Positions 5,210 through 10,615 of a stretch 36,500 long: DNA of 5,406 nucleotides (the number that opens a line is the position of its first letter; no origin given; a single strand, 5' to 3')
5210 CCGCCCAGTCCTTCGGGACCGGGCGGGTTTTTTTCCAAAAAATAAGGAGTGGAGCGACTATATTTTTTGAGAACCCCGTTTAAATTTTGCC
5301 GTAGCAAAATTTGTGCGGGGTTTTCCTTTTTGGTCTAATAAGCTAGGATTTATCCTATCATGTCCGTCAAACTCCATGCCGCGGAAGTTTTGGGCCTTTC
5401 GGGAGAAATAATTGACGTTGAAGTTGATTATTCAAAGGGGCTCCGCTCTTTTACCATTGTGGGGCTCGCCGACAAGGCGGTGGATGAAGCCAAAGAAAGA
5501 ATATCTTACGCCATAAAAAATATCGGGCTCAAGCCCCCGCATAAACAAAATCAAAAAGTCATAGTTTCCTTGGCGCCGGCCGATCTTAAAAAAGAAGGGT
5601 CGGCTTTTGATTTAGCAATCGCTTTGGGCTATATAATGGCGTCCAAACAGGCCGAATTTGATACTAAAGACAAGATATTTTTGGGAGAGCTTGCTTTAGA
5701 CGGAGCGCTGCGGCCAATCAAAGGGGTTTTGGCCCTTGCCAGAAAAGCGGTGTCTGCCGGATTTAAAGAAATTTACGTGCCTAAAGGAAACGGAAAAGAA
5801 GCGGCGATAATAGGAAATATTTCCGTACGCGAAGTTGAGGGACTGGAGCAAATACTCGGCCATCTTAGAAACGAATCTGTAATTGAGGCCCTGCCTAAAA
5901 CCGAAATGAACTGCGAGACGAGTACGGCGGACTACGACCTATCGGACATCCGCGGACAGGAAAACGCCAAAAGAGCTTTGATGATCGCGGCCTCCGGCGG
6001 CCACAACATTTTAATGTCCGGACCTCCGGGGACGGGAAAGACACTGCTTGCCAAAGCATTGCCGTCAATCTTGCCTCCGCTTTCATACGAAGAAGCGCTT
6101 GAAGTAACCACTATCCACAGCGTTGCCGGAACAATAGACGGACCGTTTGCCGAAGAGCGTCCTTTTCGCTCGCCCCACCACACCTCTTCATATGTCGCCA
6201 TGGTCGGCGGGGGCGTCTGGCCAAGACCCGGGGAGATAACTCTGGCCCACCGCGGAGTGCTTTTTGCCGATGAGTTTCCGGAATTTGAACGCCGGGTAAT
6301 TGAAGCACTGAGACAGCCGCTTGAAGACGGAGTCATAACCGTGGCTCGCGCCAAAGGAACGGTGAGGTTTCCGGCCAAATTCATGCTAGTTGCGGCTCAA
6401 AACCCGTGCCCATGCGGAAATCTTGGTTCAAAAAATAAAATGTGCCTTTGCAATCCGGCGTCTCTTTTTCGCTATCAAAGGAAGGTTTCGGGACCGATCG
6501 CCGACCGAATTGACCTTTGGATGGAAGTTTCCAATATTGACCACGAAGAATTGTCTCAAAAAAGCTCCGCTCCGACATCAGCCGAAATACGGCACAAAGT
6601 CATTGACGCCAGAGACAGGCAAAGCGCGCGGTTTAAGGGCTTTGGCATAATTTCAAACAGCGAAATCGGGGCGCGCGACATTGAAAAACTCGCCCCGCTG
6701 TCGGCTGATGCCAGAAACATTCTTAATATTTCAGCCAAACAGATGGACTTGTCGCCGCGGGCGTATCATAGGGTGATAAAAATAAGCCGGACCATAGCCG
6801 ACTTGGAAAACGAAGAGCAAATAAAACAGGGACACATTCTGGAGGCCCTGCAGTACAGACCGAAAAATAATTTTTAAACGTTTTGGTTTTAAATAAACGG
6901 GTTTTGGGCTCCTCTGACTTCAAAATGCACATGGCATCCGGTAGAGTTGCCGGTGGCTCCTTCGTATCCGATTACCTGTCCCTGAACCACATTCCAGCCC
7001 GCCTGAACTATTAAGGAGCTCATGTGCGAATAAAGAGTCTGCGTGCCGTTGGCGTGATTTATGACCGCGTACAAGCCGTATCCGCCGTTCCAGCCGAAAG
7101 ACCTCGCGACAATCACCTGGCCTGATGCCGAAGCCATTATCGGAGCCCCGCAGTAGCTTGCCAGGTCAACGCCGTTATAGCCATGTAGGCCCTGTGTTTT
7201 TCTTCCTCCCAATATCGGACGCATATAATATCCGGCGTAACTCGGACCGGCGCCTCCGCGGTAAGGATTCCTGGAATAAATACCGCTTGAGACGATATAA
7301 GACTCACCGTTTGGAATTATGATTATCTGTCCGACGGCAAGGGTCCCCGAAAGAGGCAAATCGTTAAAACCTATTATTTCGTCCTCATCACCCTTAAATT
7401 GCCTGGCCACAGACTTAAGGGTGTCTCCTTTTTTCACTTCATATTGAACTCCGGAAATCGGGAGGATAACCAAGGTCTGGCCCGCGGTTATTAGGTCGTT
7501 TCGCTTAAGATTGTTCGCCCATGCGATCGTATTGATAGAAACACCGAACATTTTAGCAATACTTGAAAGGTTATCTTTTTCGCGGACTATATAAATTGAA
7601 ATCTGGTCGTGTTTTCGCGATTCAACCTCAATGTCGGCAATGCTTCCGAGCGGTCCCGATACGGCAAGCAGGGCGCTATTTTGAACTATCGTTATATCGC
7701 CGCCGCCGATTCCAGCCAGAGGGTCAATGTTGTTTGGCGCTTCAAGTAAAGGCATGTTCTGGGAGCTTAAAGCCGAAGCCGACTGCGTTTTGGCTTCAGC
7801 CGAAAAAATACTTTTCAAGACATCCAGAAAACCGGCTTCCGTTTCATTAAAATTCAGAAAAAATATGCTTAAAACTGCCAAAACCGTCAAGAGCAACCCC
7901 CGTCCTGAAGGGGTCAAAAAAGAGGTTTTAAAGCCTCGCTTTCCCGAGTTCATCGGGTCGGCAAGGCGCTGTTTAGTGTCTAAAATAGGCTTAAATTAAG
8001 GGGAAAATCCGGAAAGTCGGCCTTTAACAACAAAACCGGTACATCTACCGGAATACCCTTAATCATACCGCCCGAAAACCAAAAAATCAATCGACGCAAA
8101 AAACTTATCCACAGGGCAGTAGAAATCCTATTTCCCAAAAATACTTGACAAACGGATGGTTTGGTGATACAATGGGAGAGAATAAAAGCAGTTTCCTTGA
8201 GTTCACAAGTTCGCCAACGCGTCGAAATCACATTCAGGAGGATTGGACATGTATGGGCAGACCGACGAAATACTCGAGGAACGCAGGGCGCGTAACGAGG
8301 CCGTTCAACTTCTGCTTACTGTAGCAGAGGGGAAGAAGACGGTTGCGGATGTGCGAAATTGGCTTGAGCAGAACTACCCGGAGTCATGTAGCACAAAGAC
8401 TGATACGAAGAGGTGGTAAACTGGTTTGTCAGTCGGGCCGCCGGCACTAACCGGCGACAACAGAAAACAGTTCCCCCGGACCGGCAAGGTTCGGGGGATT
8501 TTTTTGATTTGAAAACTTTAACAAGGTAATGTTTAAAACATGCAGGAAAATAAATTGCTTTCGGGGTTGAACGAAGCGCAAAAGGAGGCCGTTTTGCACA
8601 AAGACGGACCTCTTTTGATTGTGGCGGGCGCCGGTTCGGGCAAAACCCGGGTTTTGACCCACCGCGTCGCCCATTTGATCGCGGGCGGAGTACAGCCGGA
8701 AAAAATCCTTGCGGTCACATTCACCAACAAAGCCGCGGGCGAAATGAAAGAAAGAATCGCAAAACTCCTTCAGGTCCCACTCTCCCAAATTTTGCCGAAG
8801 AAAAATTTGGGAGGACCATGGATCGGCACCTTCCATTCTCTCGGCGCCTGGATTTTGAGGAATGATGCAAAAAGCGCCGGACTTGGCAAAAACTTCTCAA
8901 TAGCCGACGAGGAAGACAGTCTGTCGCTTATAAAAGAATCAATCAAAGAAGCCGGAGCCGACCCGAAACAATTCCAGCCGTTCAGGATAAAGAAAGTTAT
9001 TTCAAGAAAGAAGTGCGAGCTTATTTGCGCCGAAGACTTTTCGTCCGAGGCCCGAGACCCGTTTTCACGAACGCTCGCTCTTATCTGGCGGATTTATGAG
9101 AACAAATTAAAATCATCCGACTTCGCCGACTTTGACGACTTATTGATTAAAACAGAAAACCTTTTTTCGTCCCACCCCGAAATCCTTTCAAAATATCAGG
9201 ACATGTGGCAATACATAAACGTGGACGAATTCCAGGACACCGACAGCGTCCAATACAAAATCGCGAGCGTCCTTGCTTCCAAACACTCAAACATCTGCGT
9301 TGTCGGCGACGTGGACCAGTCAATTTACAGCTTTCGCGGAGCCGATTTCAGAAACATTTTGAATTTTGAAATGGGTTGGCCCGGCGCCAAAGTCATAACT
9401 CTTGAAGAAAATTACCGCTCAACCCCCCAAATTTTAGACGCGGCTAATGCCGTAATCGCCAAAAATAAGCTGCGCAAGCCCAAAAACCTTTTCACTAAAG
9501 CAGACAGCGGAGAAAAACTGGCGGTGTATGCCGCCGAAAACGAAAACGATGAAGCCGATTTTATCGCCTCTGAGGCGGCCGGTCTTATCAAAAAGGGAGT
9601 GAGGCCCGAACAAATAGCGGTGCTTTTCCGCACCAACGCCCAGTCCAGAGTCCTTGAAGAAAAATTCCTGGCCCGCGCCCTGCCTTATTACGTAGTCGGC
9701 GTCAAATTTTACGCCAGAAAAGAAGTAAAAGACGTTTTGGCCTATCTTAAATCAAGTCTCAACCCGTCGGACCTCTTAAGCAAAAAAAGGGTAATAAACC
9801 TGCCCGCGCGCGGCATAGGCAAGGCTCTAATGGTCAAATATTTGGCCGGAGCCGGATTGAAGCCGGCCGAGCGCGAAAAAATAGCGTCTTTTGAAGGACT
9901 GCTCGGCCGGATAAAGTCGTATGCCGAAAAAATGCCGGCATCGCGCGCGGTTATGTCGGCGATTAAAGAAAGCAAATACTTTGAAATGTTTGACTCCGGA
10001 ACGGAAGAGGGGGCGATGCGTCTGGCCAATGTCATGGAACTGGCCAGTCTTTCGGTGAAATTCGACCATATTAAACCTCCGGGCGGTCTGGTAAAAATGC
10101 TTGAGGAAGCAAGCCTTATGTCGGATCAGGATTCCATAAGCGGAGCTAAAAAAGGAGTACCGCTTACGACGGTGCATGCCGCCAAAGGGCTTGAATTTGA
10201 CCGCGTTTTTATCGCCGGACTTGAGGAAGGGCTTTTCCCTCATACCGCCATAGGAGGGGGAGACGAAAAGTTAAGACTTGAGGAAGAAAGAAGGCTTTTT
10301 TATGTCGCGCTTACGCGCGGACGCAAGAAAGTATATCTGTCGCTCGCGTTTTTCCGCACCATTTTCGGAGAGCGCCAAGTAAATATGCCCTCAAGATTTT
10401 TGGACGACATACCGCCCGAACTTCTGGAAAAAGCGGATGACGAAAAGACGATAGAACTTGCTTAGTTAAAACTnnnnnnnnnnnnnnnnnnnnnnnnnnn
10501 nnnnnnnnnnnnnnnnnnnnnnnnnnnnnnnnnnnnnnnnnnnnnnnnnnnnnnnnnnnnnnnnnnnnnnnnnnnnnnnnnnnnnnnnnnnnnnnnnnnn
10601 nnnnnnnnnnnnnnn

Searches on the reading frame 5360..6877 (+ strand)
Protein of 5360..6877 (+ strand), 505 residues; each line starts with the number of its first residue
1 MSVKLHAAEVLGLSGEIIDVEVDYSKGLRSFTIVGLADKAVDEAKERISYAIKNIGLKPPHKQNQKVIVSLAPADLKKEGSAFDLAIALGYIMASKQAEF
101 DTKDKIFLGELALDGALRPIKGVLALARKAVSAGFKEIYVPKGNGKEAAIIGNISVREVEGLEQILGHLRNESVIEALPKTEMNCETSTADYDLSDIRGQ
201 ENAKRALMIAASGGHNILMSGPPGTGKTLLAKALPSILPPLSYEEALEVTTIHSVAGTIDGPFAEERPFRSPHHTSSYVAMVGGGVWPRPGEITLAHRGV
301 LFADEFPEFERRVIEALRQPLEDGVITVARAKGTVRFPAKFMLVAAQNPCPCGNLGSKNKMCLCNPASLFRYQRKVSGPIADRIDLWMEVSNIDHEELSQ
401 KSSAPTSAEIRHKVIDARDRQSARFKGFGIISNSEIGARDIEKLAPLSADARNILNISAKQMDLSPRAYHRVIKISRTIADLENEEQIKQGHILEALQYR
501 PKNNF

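Call 6: search_protein_families(library=pfam, proteins=[window:5360-6877:+], max_evalue=0.01)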
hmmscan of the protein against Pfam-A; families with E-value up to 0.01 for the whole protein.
window:5360-6877:+ (505 aa): 11 families
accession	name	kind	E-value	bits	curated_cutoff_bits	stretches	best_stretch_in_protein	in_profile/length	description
PF01078.27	Mg_chelatase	-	6.1e-90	300.6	20.3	1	193-397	1-206/207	Magnesium chelatase, subunit ChlI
PF13541.12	ChlI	-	3.8e-39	133.8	27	1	20-144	1-121/121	Subunit ChlI of Mg-chelatase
PF13335.12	Mg_chelatase_C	-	6.3e-28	97.6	26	1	406-500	3-94/94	Magnesium chelatase, subunit ChlI C-terminal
PF07728.20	AAA_5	-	1.8e-08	34.9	22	1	216-353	1-126/139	AAA domain (dynein-related subfamily)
PF00493.29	MCM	-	1.1e-07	31.6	23.3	1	290-350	114-174/224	MCM P-loop domain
PF05362.19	Lon_C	-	6.9e-05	22.9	21.1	1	13-163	38-196/205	Lon protease (S16) C-terminal proteolytic domain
PF05496.18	RuvB_N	-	0.00026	21.2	27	0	195-234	7-53/159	Holliday junction DNA helicase RuvB P-loop domain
PF07726.17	AAA_3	-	0.00029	21.2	27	0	299-350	64-113/131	ATPase family associated with various cellular activities (AAA)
PF00158.32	Sigma54_activat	-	0.00032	20.9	20.2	0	206-234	14-42/168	Sigma-54 interaction domain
PF00004.35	AAA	-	0.00036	21.4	21.2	1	217-235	1-19/131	ATPase family associated with various cellular activities (AAA)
PF13191.12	AAA_16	-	0.0065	17.4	32.6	0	210-237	19-47/167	AAA ATPase domain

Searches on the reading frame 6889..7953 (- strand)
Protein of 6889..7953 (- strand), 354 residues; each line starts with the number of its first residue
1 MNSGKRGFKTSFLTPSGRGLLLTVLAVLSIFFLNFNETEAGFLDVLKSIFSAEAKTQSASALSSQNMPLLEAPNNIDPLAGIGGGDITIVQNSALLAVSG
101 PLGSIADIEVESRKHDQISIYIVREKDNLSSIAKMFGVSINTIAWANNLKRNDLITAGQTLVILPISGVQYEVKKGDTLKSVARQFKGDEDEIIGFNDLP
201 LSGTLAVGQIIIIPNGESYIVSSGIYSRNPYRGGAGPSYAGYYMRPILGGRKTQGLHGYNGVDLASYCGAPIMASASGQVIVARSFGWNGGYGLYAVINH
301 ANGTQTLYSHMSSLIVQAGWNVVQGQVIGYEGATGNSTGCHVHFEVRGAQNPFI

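Call 6: search_protein_families(library=pfam, proteins=[window:6889-7953:-], max_evalue=0.01)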
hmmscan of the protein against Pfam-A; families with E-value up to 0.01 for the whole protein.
window:6889-7953:- (354 aa): 5 families
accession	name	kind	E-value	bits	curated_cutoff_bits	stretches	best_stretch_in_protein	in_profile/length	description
PF01551.29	Peptidase_M23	-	3.8e-25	88.4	28.7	1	259-351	3-92/96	Peptidase family M23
PF01476.26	LysM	-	3.3e-23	81.8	20.9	2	121-163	1-42/43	LysM domain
PF23473.1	LysM3_LYK4_5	-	6.9e-13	48.9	29.3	1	121-157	5-40/48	LYK4/5 LysM3 domain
PF23446.1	LysM1_NFP_LYK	-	3.4e-08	34.7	36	1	127-166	16-55/60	NFP/LYK LysM1 domain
PF23462.1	LysM3_NFP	-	4.9e-06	27.4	28.1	1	121-165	5-47/48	NFP LysM3 domain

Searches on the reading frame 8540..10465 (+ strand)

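Call 6: search_protein_families(library=pfam, proteins=[window:8540-10465:+], max_evalue=0.01)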
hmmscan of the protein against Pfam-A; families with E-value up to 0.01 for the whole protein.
window:8540-10465:+ (641 aa): 8 families
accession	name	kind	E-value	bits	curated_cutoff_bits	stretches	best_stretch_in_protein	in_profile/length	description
PF00580.27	UvrD-helicase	-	6.1e-89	298.7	23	1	10-277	1-267/271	UvrD/REP helicase N-terminal domain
PF13361.12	UvrD_C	-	5.3e-69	233.7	25.6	1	286-602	1-347/350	UvrD-like helicase C-terminal domain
PF13245.12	AAA_19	-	8.8e-24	84.6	25.1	1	14-266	1-134/134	AAA domain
PF13538.12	UvrD_C_2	-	5.1e-10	39.5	27.4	1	543-600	5-51/52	UvrD-like helicase C-terminal domain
PF13604.12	AAA_30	-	4.1e-07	30.4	27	1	10-73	2-66/191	AAA domain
PF13087.12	AAA_12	-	8.1e-06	26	27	0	283-321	15-53/195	AAA domain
PF01443.25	Viral_helicase1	-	1.6e-05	25.3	21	0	538-599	175-225/228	Viral superfamily 1 RNA helicase core domain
PF13086.12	AAA_11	-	0.0073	16.5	27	0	10-75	2-74/257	AAA domain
